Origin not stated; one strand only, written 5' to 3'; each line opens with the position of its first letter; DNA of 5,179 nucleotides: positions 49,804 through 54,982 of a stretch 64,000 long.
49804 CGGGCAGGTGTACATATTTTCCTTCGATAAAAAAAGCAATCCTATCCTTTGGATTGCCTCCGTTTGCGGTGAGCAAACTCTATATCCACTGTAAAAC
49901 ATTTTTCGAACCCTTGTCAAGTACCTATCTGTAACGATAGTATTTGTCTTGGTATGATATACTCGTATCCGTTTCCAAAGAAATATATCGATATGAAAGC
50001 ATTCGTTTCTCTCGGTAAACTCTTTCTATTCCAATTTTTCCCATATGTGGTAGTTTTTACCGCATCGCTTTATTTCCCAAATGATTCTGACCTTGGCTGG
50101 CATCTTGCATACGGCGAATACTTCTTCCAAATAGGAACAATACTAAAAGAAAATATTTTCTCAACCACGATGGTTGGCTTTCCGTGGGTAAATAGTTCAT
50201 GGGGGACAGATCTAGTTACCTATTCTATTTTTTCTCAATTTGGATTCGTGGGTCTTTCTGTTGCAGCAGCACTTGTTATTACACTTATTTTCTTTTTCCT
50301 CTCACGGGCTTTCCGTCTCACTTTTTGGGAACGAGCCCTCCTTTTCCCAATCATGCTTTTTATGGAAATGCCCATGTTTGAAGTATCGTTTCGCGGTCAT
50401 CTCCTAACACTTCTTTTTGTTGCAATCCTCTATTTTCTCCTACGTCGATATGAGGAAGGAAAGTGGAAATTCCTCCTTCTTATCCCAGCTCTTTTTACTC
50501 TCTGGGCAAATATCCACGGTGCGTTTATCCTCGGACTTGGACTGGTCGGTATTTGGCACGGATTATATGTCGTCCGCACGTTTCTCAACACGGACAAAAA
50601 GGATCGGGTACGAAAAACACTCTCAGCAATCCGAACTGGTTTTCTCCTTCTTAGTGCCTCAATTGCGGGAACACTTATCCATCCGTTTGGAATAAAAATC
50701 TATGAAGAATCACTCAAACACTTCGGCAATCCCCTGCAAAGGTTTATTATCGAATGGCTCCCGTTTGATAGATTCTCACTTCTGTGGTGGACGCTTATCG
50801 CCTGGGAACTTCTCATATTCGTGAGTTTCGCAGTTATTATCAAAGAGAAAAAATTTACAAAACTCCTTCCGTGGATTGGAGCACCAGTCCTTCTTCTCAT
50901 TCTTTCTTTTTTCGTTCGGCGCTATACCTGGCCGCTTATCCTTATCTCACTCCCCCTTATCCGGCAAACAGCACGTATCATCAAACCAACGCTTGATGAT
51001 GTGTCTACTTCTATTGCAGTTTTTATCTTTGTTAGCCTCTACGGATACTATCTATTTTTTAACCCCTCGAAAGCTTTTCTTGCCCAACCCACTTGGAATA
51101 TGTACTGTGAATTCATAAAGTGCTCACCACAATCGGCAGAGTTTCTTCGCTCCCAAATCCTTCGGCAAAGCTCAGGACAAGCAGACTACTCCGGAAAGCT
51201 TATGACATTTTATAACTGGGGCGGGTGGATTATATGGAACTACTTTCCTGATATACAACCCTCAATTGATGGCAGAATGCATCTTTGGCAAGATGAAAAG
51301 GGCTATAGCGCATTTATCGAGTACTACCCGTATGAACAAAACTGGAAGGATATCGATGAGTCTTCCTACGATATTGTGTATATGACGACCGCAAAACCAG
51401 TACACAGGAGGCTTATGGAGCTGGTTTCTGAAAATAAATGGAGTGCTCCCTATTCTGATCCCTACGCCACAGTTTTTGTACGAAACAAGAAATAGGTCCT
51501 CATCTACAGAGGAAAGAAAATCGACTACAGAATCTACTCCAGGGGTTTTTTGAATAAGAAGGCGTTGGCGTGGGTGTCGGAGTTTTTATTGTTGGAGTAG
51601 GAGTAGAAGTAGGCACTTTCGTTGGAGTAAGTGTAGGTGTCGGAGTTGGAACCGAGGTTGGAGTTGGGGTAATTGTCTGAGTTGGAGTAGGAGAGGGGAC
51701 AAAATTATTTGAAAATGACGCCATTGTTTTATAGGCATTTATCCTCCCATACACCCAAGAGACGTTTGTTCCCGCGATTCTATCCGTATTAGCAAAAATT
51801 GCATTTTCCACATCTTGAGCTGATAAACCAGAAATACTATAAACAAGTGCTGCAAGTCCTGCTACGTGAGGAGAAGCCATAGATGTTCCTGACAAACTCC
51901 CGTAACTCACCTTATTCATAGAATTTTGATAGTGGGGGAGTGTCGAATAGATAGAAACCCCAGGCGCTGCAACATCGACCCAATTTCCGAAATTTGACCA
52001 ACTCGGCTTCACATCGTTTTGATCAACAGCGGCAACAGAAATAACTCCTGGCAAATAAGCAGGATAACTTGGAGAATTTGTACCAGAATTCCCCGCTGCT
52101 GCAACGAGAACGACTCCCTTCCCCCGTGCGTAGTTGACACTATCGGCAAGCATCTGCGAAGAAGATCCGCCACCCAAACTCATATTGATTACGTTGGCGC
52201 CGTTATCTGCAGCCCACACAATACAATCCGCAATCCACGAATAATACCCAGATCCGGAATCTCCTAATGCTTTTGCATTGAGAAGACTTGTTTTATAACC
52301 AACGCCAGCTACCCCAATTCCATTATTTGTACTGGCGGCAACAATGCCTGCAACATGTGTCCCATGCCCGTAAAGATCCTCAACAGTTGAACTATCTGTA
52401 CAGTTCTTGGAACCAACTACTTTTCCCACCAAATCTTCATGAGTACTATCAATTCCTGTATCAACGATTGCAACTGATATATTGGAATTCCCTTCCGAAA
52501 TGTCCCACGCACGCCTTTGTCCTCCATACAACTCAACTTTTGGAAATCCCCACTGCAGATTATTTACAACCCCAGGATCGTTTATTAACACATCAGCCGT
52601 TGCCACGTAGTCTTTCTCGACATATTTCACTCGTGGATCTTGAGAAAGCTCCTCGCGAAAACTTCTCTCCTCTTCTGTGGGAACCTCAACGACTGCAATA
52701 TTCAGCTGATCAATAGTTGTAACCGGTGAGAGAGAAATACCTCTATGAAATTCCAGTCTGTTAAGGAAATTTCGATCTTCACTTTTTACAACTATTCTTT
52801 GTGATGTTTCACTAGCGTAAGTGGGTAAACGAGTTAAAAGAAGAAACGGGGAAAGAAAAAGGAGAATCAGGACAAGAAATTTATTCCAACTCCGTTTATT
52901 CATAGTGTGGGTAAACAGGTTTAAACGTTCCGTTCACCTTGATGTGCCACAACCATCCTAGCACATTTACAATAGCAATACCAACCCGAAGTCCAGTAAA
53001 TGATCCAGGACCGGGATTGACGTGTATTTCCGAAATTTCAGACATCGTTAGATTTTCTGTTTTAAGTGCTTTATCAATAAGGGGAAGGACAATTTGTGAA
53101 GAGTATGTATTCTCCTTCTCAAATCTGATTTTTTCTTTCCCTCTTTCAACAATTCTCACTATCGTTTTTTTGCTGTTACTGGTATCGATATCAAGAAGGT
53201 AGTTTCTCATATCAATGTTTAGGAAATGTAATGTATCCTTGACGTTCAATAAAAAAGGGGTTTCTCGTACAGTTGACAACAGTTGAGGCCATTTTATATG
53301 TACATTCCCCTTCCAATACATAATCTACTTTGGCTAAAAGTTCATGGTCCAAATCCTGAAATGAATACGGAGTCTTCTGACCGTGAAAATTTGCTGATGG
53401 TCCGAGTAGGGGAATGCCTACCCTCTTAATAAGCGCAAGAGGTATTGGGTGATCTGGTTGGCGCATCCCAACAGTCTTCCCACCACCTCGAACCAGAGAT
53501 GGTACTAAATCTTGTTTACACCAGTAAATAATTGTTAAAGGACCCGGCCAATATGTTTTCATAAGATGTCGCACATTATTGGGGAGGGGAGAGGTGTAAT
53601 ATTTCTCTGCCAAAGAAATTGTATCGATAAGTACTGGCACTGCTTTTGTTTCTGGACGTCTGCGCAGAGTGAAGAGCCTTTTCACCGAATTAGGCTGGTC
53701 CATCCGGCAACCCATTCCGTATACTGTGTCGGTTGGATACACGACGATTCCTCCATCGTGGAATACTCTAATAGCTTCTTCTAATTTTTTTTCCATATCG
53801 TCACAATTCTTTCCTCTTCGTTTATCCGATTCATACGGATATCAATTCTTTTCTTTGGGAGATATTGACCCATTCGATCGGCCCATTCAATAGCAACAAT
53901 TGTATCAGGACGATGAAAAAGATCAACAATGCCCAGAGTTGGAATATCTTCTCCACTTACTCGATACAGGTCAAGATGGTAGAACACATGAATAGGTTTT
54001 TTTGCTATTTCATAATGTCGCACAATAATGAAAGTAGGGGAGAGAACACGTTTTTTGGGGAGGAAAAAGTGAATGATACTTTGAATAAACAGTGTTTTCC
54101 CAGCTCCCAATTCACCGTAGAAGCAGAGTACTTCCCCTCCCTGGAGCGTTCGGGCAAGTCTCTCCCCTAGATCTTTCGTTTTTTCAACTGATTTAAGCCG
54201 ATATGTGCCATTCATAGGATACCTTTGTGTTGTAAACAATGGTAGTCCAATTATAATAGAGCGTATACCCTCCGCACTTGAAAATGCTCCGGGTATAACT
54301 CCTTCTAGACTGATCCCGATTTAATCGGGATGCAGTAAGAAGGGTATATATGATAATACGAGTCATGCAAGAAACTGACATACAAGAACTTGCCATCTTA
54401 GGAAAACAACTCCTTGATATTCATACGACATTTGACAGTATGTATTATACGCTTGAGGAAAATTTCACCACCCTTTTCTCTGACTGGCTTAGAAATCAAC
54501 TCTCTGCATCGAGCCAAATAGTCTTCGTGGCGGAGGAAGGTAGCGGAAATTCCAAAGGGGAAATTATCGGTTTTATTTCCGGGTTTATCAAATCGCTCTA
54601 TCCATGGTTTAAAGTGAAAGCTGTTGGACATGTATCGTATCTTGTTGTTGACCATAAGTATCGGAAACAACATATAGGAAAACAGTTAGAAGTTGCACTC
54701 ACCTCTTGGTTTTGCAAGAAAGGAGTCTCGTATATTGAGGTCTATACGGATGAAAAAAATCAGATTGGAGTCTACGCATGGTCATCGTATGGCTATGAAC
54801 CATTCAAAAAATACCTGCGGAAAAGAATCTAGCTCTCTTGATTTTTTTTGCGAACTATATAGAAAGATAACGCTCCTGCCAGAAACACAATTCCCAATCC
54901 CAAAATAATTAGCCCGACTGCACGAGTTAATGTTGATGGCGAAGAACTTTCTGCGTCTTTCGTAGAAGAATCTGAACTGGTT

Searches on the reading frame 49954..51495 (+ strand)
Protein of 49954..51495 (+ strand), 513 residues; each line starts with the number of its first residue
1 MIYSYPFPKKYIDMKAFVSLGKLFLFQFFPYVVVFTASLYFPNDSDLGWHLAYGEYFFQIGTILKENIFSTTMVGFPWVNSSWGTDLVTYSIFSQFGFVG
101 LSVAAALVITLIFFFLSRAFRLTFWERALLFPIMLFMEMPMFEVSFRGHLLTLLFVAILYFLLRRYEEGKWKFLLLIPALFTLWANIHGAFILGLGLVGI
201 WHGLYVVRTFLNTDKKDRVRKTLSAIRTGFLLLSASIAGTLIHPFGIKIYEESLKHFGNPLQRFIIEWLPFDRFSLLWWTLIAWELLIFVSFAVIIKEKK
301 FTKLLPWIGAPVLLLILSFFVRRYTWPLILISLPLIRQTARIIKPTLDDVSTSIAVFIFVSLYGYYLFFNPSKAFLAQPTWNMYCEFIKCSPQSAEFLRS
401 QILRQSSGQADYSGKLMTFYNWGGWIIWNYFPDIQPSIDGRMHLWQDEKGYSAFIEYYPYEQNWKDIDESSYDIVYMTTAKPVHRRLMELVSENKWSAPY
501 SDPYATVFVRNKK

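Call 7: search_protein_families(library=pfam, proteins=[window:49954-51495:+], max_evalue=0.01)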
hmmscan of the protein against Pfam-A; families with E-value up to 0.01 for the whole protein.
window:49954-51495:+ (513 aa): 0 families

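Call 27: find_homologous_proteins(query=window:49954-51495:+, max_evalue=0.001)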
Query window:49954-51495:+ (513 aa): 333 proteins with E <= 0.001 among 8000 candidates; the best 120 are listed.
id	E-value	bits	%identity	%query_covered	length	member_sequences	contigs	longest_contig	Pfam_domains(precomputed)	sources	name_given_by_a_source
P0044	0.0e+0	1138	100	97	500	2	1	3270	-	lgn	-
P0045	7.1e-219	746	66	97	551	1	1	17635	-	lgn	-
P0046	1.3e-173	597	55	96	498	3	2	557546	-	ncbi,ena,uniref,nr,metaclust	ncbi:hypothetical protein A2960_00445 [Candidatus Gottesmanbacteria bacterium RIFCSPLOWO2_01_FULL_39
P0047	8.7e-170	584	55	95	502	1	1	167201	-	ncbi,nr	ncbi:hypothetical protein HY029_03345 [Candidatus Gottesmanbacteria bacterium]|nr:hypothetical prote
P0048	3.7e-168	579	53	97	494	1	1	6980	-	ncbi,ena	-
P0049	9.3e-166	571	53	97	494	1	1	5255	-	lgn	-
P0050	1.1e-165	571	52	97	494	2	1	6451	-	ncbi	-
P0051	5.2e-164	565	53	95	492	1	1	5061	-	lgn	-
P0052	8.0e-164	564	52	95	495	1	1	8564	-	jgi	-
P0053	1.9e-163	563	53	94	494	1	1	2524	-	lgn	-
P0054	5.7e-163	562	52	96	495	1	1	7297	-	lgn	-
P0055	6.9e-163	561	51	97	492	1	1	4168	-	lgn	-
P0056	2.0e-162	560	50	97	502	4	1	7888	-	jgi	-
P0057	5.0e-162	559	52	96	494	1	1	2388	-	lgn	-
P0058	2.2e-161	556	51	96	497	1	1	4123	-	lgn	-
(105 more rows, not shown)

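Call 31: search_solved_structures(query=A2, max_evalue=10)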
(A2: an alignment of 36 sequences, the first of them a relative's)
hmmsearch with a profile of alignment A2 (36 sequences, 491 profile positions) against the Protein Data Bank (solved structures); distinct sequences matched with E-value up to 10: 0.

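Call 39: predict_structure(alignment_id=A2)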
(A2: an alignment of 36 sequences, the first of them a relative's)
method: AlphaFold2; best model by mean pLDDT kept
length: 500 residues; sequences in the alignment: 36
mean_pLDDT: 92.9   pTM: 0.92
mean pLDDT of the five models: 92.9, 92.1, 92.1, 90.9, 90.3
residues with pLDDT >= 90: 403; 70-90: 90; 50-70: 7; < 50: 0
segments of 3 or more residues with pLDDT < 50: none
pLDDT, mean of each block of 10 residues (from residue 1): 89 94 92 91 96 92 92 96 94 97 97 97 90 87 98 96 97 94 97 97 96 97 97 93 85 91 93 97 97 97 93 94 97 97 97 84 82 89 92 75 83 91 88 89 94 95 94 98 96 89
secondary structure, 60 per line:
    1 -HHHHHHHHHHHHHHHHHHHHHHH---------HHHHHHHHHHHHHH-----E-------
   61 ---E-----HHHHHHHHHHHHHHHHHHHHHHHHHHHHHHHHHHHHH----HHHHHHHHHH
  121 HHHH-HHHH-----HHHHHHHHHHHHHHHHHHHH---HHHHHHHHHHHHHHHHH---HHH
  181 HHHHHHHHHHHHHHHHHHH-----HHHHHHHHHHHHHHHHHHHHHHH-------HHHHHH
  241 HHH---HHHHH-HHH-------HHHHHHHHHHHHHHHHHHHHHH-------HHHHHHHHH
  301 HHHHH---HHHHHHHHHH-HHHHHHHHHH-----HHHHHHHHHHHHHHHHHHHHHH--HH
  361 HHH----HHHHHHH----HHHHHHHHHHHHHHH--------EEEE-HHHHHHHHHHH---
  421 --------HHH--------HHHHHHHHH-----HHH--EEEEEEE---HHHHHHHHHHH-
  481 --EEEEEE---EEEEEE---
elements in order: H2-24 H34-47 H70-106 H111-124 H126-129 H135-154 H158-174 H178-199 H205-227 H235-243 H247-251 H263-284 H292-305 H309-318 H320-329 H335-356 H359-363 H368-374 H379-393 E402-405 H407-417 H440-448 E459-465 H469-479 E483-488 E492-497

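Call 42: fold_search(model_id=the predicted structure, library=pdb)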
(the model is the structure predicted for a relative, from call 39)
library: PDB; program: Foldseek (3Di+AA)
matches with E <= 10: 87; with E <= 0.001: 5
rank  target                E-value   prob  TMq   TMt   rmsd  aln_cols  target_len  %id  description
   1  8agc_A                8.5e-05  1.00  0.52  0.39  11.2       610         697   10  Structure of yeast oligosaccharylransferase complex with lipid-linked oligosaccharide and non-acceptor peptide bound (released 2022-12-07)
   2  7oci_F                1.1e-04  1.00  0.49  0.40  11.7       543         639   11  Cryo-EM structure of yeast Ost6p containing oligosaccharyltransferase complex (released 2022-02-16)
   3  6gxc_A                1.5e-04  1.00  0.50  0.38   9.0       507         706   13  Bacterial oligosaccharyltransferase PglB in complex with an inhibitory peptide and a reactive lipid-linked oligosaccha (released 2018-11-14)
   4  5ogl_A                2.2e-04  1.00  0.46  0.35  11.2       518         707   13  Structure of bacterial oligosaccharyltransferase PglB in complex with an acceptor peptide and an lipid-linked oligosac (released 2017-10-25)
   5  6s7t_A                4.6e-04  1.00  0.51  0.38  10.3       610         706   10  Cryo-EM structure of human oligosaccharyltransferase complex OST-B (released 2019-12-18)
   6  8b6l_I                1.1e-03  1.00  0.49  0.38  10.8       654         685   12  Subtomogram average of the human Sec61-TRAP-OSTA-translocon (released 2022-12-07)
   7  5gmy_A                2.2e-03  1.00  0.53  0.34  12.4       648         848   10  Crystal structure of the Archaeoglobus fulgidus oligosaccharyltransferase (O29867_ARCFU) tethered with an acceptor pep (released 2017-02-01)
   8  3wak                  4.2e-03  1.00  0.51  0.33  11.5       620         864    9  Crystal structure of the Archaeoglobus fulgidus oligosaccharyltransferase (O29867_ARCFU) in the apo form (released 2013-10-30)
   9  8if8_C                7.0e-03  1.00  0.47  0.41   8.8       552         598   10  Arabinosyltransferase AftA (released 2023-05-31)
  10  8if8_B                1.1e-02  1.00  0.50  0.43   8.4       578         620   10  Arabinosyltransferase AftA (released 2023-05-31)
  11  7w72_U                7.5e-01  0.07  0.12  0.13  23.6       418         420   12  Structure of a human glycosylphosphatidylinositol (GPI) transamidase (released 2022-02-16)
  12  7x2u_B                9.7e-01  0.06  0.12  0.11  24.7       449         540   13  Structure of a human NHE3-CHP1 complex in the autoinhibited state (released 2022-04-20)
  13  6nc9                  1.1e+00  0.03  0.09  0.09  26.4       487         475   14  Lipid II flippase MurJ, outward-facing conformation (released 2019-04-17)
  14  7nkz_A                1.2e+00  0.07  0.13  0.14  22.1       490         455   10  Cryo-EM structure of the cytochrome bd oxidase from M. tuberculosis at 2.5 A resolution (released 2021-09-22)
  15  6vbg_B                1.4e+00  0.03  0.08  0.10  24.0       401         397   14  Lactose permease complex with thiodigalactoside and nanobody 9043 (released 2020-11-25)
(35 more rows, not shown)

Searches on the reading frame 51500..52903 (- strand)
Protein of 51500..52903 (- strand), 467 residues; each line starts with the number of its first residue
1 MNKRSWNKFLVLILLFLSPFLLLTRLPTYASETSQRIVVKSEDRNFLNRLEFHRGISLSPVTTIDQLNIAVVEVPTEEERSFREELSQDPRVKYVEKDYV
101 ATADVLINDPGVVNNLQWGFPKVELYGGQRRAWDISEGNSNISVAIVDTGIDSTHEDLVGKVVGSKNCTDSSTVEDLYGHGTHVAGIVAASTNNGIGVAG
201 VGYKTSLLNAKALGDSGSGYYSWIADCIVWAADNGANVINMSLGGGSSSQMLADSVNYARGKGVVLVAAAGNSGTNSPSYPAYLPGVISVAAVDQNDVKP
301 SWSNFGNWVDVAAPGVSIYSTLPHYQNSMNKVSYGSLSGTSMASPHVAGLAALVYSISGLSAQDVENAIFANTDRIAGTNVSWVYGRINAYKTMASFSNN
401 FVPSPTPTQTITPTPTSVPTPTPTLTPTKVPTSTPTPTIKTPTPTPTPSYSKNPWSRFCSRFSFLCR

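Call 7: search_protein_families(library=pfam, proteins=[window:51500-52903:-], max_evalue=0.01)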
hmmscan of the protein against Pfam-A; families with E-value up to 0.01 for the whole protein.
window:51500-52903:- (467 aa): 2 families
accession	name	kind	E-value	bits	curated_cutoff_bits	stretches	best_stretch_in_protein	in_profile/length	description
PF00082.27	Peptidase_S8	-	1e-50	173.1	21.8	1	140-373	2-273/288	Subtilase family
PF22148.1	Fervidolysin_NPro-like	-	0.0026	18.6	21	1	51-96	33-79/81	Fervidolysin N-terminal prodomain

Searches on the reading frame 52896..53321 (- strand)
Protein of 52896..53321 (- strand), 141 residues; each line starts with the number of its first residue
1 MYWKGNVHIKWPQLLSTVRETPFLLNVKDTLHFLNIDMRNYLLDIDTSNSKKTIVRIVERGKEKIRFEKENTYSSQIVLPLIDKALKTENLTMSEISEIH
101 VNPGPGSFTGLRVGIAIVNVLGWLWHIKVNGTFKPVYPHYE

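Call 7: search_protein_families(library=pfam, proteins=[window:52896-53321:-], max_evalue=0.01)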
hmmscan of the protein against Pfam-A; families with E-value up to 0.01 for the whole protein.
window:52896-53321:- (141 aa): 1 family
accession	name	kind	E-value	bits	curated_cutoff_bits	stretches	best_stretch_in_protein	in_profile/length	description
PF00814.31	TsaD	-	1.3e-11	45.2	24.8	1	74-129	29-84/264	tRNA N6-adenosine threonylcarbamoyltransferase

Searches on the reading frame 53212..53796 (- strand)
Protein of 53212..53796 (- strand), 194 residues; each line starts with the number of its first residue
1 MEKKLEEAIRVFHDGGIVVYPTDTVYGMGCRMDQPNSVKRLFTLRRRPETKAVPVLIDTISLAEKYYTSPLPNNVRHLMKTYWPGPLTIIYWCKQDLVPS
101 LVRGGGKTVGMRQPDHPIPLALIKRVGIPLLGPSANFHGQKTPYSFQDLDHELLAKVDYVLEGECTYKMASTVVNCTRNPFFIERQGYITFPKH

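Call 7: search_protein_families(library=pfam, proteins=[window:53212-53796:-], max_evalue=0.01)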
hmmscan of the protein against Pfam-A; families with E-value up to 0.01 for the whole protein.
window:53212-53796:- (194 aa): 1 family
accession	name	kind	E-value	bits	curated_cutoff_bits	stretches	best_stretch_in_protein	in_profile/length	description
PF01300.24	Sua5_yciO_yrdC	-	1.6e-50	171.5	25.1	1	11-187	2-178/178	Telomere recombination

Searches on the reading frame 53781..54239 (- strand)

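Call 7: search_protein_families(library=pfam, proteins=[window:53781-54239:-], max_evalue=0.01)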
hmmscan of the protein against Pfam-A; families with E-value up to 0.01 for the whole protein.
window:53781-54239:- (152 aa): 1 family
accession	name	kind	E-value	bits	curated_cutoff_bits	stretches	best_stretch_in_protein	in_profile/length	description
PF02367.23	TsaE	-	8.6e-33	113.5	26.6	1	16-144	2-126/128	Threonylcarbamoyl adenosine biosynthesis protein TsaE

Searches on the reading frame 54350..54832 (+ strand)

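Call 7: search_protein_families(library=pfam, proteins=[window:54350-54832:+], max_evalue=0.01)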
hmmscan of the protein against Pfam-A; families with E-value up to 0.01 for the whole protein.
window:54350-54832:+ (160 aa): 4 families
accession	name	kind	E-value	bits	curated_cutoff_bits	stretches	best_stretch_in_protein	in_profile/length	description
PF00583.31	Acetyltransf_1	-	5.2e-09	36.8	20.7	1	36-142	17-111/116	Acetyltransferase (GNAT) family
PF13508.13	Acetyltransf_7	-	7.4e-08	33.1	27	1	56-142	3-77/84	Acetyltransferase (GNAT) domain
PF13673.13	Acetyltransf_10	-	3.4e-05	24.3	23.6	1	38-151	12-109/128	Acetyltransferase (GNAT) domain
PF13420.13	Acetyltransf_4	-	0.0011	19.4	24.3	1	3-150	1-135/155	Acetyltransferase (GNAT) domain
